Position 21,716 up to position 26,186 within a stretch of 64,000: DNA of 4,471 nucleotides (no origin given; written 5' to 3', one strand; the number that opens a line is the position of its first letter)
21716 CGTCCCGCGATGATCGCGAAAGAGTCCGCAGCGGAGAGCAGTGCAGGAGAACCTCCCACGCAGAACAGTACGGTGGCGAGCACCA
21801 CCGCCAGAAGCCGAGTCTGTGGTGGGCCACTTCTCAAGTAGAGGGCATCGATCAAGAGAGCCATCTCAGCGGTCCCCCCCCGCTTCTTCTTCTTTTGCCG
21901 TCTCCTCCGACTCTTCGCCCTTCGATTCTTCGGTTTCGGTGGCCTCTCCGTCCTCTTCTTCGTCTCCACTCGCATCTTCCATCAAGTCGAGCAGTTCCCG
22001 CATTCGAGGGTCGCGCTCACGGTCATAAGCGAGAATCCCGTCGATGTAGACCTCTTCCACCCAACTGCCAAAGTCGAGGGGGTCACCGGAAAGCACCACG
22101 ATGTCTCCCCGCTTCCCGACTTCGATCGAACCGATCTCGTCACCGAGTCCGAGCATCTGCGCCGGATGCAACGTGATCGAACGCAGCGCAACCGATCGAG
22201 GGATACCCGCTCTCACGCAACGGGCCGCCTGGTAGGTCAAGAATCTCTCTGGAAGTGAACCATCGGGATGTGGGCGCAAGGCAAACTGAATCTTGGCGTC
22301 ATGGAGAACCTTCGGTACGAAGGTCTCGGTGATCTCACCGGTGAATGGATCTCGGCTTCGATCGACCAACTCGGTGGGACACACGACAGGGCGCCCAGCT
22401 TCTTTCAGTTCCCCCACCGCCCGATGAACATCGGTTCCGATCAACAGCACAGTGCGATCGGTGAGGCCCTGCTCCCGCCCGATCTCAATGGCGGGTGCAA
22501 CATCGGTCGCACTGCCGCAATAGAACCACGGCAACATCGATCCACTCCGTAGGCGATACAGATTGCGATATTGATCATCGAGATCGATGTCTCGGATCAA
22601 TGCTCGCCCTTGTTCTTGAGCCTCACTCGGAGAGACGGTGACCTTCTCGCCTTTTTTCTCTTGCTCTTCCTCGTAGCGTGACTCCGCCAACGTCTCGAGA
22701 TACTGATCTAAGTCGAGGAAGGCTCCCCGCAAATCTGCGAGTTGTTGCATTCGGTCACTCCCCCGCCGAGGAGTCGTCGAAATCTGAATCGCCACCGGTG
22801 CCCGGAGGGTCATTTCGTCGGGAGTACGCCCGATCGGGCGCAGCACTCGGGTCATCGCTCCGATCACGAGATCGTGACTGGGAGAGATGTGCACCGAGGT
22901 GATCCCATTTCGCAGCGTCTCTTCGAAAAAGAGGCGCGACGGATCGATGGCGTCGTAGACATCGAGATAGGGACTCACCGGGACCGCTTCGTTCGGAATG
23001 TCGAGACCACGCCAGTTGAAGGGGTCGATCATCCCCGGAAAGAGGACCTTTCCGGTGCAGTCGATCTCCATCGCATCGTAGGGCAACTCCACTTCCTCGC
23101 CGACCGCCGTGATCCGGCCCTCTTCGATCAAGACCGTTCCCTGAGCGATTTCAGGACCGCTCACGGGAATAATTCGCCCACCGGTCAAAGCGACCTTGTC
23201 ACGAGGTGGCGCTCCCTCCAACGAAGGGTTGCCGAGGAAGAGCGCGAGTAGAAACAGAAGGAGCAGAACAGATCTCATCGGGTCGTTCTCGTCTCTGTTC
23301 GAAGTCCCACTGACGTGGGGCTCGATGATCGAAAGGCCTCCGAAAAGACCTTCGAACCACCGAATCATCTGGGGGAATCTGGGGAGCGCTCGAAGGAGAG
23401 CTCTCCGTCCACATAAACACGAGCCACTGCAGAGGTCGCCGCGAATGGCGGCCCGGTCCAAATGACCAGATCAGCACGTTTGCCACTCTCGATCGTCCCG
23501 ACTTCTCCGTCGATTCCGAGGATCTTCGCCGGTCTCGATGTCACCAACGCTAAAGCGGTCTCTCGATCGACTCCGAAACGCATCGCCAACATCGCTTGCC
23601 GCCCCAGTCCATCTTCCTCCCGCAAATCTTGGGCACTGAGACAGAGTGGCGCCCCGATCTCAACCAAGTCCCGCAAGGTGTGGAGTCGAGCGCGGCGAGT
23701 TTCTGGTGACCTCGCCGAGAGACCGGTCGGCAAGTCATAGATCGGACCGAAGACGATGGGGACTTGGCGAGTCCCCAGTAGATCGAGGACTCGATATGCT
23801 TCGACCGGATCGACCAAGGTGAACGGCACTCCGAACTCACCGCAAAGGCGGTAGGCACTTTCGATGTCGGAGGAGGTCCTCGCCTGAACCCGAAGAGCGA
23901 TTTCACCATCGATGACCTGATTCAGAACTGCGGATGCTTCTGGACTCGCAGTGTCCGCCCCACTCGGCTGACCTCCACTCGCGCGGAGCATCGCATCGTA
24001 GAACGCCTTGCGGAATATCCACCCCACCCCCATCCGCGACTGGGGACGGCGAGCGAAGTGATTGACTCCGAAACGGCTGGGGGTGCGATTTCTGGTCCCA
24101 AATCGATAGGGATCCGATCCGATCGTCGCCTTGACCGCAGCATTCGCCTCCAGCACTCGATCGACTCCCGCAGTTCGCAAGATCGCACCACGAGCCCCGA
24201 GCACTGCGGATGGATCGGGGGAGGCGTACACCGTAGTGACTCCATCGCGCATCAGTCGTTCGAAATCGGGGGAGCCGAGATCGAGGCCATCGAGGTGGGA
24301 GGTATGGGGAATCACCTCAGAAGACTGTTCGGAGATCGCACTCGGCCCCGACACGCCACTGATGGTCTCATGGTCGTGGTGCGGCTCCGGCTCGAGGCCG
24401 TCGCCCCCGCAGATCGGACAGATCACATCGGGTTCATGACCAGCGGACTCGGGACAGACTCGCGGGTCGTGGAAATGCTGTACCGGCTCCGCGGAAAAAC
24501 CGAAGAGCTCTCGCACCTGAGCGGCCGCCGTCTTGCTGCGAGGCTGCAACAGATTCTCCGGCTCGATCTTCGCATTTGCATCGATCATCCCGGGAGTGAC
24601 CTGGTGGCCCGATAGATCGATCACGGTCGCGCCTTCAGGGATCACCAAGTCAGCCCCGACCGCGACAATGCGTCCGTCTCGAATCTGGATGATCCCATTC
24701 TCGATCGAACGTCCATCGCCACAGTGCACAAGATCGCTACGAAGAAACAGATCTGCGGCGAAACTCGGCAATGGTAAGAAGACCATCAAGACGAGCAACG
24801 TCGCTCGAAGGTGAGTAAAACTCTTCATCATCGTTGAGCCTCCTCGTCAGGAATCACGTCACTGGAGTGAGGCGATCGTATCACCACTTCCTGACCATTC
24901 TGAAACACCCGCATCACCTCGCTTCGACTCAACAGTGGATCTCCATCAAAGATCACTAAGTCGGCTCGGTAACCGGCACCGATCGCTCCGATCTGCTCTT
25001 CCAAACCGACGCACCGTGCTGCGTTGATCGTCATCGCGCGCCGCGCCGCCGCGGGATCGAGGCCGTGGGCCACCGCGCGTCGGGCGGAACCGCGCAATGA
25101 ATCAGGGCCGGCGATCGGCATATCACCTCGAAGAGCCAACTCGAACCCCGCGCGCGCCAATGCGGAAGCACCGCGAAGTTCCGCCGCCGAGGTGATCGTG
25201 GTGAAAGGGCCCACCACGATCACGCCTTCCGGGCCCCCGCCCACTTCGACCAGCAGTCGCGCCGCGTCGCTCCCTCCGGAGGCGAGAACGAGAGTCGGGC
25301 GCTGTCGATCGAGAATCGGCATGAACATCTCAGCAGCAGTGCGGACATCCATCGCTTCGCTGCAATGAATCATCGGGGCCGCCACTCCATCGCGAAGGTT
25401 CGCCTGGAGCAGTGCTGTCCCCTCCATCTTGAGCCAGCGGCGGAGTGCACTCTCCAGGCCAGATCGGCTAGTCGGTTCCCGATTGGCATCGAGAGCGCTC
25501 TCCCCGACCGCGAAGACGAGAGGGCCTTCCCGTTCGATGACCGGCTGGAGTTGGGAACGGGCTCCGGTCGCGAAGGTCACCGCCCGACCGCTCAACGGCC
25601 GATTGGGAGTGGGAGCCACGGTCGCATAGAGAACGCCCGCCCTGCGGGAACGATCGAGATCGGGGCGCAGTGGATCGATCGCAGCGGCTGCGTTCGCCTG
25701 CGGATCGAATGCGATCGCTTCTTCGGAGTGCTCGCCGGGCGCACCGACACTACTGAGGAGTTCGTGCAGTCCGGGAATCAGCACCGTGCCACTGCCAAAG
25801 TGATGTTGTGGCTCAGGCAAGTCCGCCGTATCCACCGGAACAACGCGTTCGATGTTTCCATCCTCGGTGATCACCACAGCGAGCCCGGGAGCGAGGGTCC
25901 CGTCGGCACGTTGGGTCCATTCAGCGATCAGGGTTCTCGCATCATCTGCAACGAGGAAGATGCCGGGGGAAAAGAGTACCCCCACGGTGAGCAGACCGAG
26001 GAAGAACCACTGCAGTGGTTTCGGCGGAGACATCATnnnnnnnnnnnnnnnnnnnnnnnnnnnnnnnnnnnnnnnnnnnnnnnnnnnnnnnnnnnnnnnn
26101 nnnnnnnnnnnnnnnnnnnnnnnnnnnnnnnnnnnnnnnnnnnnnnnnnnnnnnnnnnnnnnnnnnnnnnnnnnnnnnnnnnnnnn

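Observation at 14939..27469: Eight translationally coupled, secreted amidohydrolase-fold paralogs (nine domains) in one operon, only one with an intact HxH metal site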

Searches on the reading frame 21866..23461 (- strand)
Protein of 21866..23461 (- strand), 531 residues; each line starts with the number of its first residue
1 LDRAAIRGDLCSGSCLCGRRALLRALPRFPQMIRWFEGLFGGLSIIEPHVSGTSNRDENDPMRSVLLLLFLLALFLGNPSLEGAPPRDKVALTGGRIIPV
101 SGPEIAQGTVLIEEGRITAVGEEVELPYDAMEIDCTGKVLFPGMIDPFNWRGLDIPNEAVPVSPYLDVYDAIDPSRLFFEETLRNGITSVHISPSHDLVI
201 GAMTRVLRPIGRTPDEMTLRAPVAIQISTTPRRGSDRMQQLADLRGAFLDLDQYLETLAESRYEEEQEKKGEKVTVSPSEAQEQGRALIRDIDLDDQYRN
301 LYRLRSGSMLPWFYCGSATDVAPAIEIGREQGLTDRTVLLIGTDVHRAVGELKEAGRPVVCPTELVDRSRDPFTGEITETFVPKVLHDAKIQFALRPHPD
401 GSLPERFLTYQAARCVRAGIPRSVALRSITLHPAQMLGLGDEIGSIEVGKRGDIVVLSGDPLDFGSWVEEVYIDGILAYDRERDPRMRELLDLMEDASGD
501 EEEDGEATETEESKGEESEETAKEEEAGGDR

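Call 4: search_protein_families(library=pfam, proteins=[window:21866-23461:-], max_evalue=0.01)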
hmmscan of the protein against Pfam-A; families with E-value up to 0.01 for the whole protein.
window:21866-23461:- (531 aa): 2 families
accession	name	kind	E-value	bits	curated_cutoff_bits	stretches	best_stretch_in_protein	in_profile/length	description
PF07969.17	Amidohydro_3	-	1.9e-11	44.5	29.7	1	420-475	407-468/472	Amidohydrolase family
PF01979.26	Amidohydro_1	-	7.3e-09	35.7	25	1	417-475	278-342/345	Amidohydrolase family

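Call 5: search_protein_families(library=ncbifam, proteins=[window:21866-23461:-], max_evalue=0.01)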
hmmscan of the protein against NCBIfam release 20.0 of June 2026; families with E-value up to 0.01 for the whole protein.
window:21866-23461:- (531 aa): 50 families (the best 25 are shown)
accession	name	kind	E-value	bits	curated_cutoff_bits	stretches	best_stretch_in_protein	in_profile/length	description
NF006056.0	PRK08204.1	subfamily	1.5e-14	53.6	391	2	89-146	4-62/449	hypothetical protein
NF051886.1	XaaProDiPepCaul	equivalog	1.2e-13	50.8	500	2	404-471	320-387/398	Xaa-Pro dipeptidase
TIGR01224.1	hutI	equivalog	1.9e-12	46.7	298.15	2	106-148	2-46/377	imidazolonepropionase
NF011990.0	PRK15446.2-6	subfamily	5.1e-11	41.9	233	1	425-482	331-386/390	alpha-D-ribose 1-methylphosphonate 5-triphosphate diphosphatase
NF011989.0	PRK15446.2-5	equivalog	1.3e-10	40.7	565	2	105-146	18-58/385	alpha-D-ribose 1-methylphosphonate 5-triphosphate diphosphatase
NF005557.0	PRK07228.1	equivalog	4.5e-10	38.8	522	2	421-462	338-379/445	5'-deoxyadenosine deaminase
NF006689.0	PRK09237.1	equivalog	5e-09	35.2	371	1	92-146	7-61/383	amidohydrolase/deacetylase family metallohydrolase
TIGR02318.1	phosphono_phnM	equivalog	1.5e-08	34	390.55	2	421-458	321-357/376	phosphonate metabolism protein PhnM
NF011984.0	PRK15446.1-5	equivalog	2.6e-08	33.1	260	2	423-458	326-360/379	alpha-D-ribose 1-methylphosphonate 5-triphosphate diphosphatase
NF005791.0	PRK07627.1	equivalog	3e-07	29.8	442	1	89-146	2-59/425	dihydroorotase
TIGR02033.1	D-hydantoinase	equivalog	3.3e-07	29.6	393.25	1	92-148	3-57/454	dihydropyrimidinase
TIGR00221.1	nagA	equivalog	1e-06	28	225.65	0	104-146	18-60/380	N-acetylglucosamine-6-phosphate deacetylase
NF006055.0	PRK08203.1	equivalog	1.2e-06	27.4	532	1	104-146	23-66/455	8-oxoguanine deaminase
NF006549.0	PRK09045.1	equivalog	1.2e-06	27.4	540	1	420-457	341-378/444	TRZ/ATZ family hydrolase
NF011987.0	PRK15446.2-3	subfamily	1.3e-06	27.5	253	1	88-146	10-64/395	alpha-D-ribose 1-methylphosphonate 5-triphosphate diphosphatase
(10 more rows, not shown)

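Call 35: search_solved_structures(query=window:21866-23278:-, max_evalue=0.01, show_alignments=1)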
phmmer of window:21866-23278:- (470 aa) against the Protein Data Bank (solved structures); distinct sequences matched with E-value up to 0.01: 35.
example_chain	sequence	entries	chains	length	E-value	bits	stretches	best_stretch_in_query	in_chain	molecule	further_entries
3ooq_A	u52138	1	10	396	1.3e-35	126.5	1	32-421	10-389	amidohydrolase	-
4ub9_A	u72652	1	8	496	1e-11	47.7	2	334-401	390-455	Molinate hydrolase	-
4wgx_A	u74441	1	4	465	1.3e-11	47.4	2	333-401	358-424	Molinate hydrolase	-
3mtw_A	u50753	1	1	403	5e-10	42.1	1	343-404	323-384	L-Arginine carboxypeptidase Cc2672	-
8ihs_A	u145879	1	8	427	1.2e-09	40.8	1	352-406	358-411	Amidohydrolase family protein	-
8ihq_A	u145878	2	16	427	1.3e-09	40.8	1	352-406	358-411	Amidohydrolase family protein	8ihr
8j85_A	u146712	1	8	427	1.6e-09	40.4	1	352-406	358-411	Amidohydrolase family protein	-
9l36_A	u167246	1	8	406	3.3e-09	39.4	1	353-406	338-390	Amidohydrolase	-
9l2o_B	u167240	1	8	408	3.7e-08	35.9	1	353-401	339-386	Imidazolonepropionase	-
8yak_A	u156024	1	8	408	6.1e-08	35.2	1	353-401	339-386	Imidazolonepropionase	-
8yag_A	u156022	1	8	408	6.1e-08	35.2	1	353-401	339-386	Imidazolonepropionase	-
2p9b_A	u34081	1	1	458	1.7e-06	30.5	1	355-403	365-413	Possible prolidase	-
9l6p_A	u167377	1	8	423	1.2e-05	27.7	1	353-405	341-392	LlADH-WT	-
9l2t_G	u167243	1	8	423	1.2e-05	27.7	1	353-405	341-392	Amide hydrolase LlADH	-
2qs8_A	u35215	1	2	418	1.3e-05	27.5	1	353-412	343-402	Xaa-Pro Dipeptidase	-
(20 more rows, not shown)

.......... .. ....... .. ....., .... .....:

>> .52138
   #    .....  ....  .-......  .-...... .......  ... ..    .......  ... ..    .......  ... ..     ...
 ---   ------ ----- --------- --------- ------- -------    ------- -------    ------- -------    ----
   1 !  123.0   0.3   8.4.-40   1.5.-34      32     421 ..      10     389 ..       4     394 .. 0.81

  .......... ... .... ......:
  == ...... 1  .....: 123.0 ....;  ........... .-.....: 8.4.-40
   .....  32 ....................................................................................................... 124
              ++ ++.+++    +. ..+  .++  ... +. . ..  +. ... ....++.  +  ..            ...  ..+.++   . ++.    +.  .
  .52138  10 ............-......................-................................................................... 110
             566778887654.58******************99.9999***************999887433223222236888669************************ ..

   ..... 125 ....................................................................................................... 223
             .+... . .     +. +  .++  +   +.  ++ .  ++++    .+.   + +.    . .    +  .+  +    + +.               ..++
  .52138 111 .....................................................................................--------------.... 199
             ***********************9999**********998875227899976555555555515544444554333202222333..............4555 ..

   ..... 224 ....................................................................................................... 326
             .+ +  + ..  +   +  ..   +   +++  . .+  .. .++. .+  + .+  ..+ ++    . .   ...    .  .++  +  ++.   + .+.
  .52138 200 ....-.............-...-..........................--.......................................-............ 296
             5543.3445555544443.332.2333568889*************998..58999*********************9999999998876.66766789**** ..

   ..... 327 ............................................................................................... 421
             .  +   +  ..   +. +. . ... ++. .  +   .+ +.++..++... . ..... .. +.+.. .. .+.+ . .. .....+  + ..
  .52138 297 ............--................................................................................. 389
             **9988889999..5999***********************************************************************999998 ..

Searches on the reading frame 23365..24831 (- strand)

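Call 4: search_protein_families(library=pfam, proteins=[window:23365-24831:-], max_evalue=0.01)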
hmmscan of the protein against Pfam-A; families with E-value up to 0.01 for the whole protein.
window:23365-24831:- (488 aa): 2 families
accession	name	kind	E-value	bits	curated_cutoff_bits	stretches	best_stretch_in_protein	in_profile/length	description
PF07969.17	Amidohydro_3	-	5.5e-13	49.6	29.7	1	415-478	401-470/472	Amidohydrolase family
PF01979.26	Amidohydro_1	-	1.4e-10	41.4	25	1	413-477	267-343/345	Amidohydrolase family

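Call 5: search_protein_families(library=ncbifam, proteins=[window:23365-24831:-], max_evalue=0.01)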
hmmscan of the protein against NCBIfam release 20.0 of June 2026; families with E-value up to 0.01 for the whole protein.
window:23365-24831:- (488 aa): 54 families (the best 25 are shown)
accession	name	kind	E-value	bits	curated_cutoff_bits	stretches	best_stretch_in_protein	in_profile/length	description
NF051886.1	XaaProDiPepCaul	equivalog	1.8e-14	53.6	500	2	34-93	7-68/398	Xaa-Pro dipeptidase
NF011990.0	PRK15446.2-6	subfamily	1.1e-13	50.7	233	1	417-483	322-386/390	alpha-D-ribose 1-methylphosphonate 5-triphosphate diphosphatase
NF011989.0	PRK15446.2-5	equivalog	3.6e-12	45.7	565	2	42-88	17-62/385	alpha-D-ribose 1-methylphosphonate 5-triphosphate diphosphatase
TIGR02318.1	phosphono_phnM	equivalog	4.7e-11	42.2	390.55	2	420-477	319-373/376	phosphonate metabolism protein PhnM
NF011987.0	PRK15446.2-3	subfamily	2.7e-10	39.6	253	1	420-481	326-385/395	alpha-D-ribose 1-methylphosphonate 5-triphosphate diphosphatase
NF006056.0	PRK08204.1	subfamily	4.2e-10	39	391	2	400-457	321-378/449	hypothetical protein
NF011984.0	PRK15446.1-5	equivalog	4.3e-10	38.9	260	2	413-477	315-376/379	alpha-D-ribose 1-methylphosphonate 5-triphosphate diphosphatase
TIGR01224.1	hutI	equivalog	5.1e-10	38.7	298.15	2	418-463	311-356/377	imidazolonepropionase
NF006055.0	PRK08203.1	equivalog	5.5e-10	38.4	532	2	411-459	339-391/455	8-oxoguanine deaminase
NF006689.0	PRK09237.1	equivalog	1.1e-09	37.4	371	1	48-85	25-62/383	amidohydrolase/deacetylase family metallohydrolase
NF011986.0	PRK15446.2-2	equivalog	1.3e-08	34.1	465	1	415-478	316-376/406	alpha-D-ribose 1-methylphosphonate 5-triphosphate diphosphatase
NF009941.0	PRK13404.1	subfamily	2.5e-08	33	647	1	46-91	22-65/478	dihydropyrimidinase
NF005557.0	PRK07228.1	equivalog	4.8e-08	32.1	522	1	422-458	338-374/445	5'-deoxyadenosine deaminase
TIGR00221.1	nagA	equivalog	7.1e-08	31.8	225.65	1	425-459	333-367/380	N-acetylglucosamine-6-phosphate deacetylase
TIGR03178.1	allantoinase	equivalog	1.7e-07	30.4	357.85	1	29-89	3-60/441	allantoinase AllB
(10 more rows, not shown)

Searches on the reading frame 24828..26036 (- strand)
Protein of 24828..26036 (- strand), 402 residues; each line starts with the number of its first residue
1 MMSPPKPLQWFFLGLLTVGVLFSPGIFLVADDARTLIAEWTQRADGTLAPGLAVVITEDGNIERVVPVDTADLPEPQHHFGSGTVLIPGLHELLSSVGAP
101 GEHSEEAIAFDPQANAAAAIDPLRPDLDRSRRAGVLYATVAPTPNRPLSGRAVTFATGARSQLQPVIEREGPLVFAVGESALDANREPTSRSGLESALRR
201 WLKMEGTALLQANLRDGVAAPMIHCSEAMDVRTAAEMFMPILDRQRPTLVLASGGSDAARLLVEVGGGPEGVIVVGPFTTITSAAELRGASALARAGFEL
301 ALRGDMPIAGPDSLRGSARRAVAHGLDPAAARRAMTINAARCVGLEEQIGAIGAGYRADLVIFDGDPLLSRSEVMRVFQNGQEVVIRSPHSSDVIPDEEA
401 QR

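Call 4: search_protein_families(library=pfam, proteins=[window:24828-26036:-], max_evalue=0.01)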
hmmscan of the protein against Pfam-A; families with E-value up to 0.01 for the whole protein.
window:24828-26036:- (402 aa): 2 families
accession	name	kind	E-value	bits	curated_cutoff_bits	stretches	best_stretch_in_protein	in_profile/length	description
PF01979.26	Amidohydro_1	-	4.6e-12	46.3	25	1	318-375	264-327/345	Amidohydrolase family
PF07969.17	Amidohydro_3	-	5.2e-08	33.2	29.7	1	323-373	404-454/472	Amidohydrolase family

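Call 5: search_protein_families(library=ncbifam, proteins=[window:24828-26036:-], max_evalue=0.01)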
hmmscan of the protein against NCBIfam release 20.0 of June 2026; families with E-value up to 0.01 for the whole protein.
window:24828-26036:- (402 aa): 15 families
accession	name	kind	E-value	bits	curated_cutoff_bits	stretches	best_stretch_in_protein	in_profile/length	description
NF051886.1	XaaProDiPepCaul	equivalog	4.7e-10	39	500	1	294-370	304-380/398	Xaa-Pro dipeptidase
NF006549.0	PRK09045.1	equivalog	1.3e-06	27.3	540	1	321-364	336-379/444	TRZ/ATZ family hydrolase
NF011990.0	PRK15446.2-6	subfamily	1.1e-05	24.4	233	1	326-388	326-386/390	alpha-D-ribose 1-methylphosphonate 5-triphosphate diphosphatase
TIGR00221.1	nagA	equivalog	2.2e-05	23.6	225.65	1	317-366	319-369/380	N-acetylglucosamine-6-phosphate deacetylase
TIGR02318.1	phosphono_phnM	equivalog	4.9e-05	22.4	390.55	1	325-384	319-375/376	phosphonate metabolism protein PhnM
TIGR01178.1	ade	equivalog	5.2e-05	21.9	472.5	1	318-385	268-331/552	adenine deaminase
TIGR01224.1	hutI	equivalog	6.4e-05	21.9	298.15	1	325-365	313-353/377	imidazolonepropionase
NF005557.0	PRK07228.1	equivalog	0.00036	19.4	522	1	333-368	344-379/445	5'-deoxyadenosine deaminase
NF006056.0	PRK08204.1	subfamily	0.00043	19.2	391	1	331-366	347-382/449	hypothetical protein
TIGR02967.1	guan_deamin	equivalog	0.0006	18.9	375.4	1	321-373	318-370/401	guanine deaminase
NF005759.0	PRK07583.1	equivalog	0.0048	15.6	403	1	330-390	364-427/438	cytosine deaminase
TIGR01792.1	urease_alph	equivalog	0.005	15.6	680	1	335-373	408-446/568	urease subunit alpha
NF058538.1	ergo_util_ErtD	equivalog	0.0053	15.6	600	1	321-368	345-392/446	hydantoin-5-propionate amidohydrolase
NF009686.0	PRK13207.1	subfamily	0.009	14.8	354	0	335-368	409-442/569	urease subunit alpha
NF006055.0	PRK08203.1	equivalog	0.0094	14.5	532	0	326-367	354-394/455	8-oxoguanine deaminase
